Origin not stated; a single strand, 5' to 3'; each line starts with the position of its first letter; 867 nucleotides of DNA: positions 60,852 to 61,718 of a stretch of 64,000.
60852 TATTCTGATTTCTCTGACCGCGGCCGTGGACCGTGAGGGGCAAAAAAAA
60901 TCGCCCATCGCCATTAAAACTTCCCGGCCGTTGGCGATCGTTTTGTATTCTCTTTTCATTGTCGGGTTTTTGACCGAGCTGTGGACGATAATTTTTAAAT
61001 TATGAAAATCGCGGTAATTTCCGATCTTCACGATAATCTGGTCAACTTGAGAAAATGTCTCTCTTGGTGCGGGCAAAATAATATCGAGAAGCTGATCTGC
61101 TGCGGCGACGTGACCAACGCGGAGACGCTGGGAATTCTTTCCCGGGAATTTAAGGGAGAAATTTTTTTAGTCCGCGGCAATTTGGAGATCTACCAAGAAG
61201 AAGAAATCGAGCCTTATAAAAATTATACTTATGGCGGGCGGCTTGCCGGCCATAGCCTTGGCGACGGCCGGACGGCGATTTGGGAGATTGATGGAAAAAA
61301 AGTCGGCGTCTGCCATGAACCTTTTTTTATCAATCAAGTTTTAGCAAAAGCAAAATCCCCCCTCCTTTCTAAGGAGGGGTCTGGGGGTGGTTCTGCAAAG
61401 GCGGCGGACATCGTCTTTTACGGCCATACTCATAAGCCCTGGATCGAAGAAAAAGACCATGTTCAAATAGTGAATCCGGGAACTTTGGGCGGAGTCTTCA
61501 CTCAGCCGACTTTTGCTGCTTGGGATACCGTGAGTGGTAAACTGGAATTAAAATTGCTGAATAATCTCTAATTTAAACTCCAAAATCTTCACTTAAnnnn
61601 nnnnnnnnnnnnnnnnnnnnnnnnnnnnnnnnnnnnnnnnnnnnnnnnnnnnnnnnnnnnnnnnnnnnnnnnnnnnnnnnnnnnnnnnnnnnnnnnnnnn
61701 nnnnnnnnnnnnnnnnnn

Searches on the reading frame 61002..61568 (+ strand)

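Call 59: search_protein_families(library=ncbifam, max_evalue=10, proteins=[window:61002-61568:+])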
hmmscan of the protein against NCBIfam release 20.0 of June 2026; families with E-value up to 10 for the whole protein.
window:61002-61568:+ (189 aa): 3 families
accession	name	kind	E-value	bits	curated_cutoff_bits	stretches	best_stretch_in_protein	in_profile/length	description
TIGR00040.1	yfcE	subfamily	3.8e-18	66.1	56.25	1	1-178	1-152/158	YfcE family phosphodiesterase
NF006988.0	PRK09453.1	equivalog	2.6e-11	43.7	117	2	131-161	115-145/183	phosphodiesterase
NF041031.1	Mre11_Sulfo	equivalog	0.25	10.5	500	1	51-85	199-233/374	DNA double-strand break repair protein Mre11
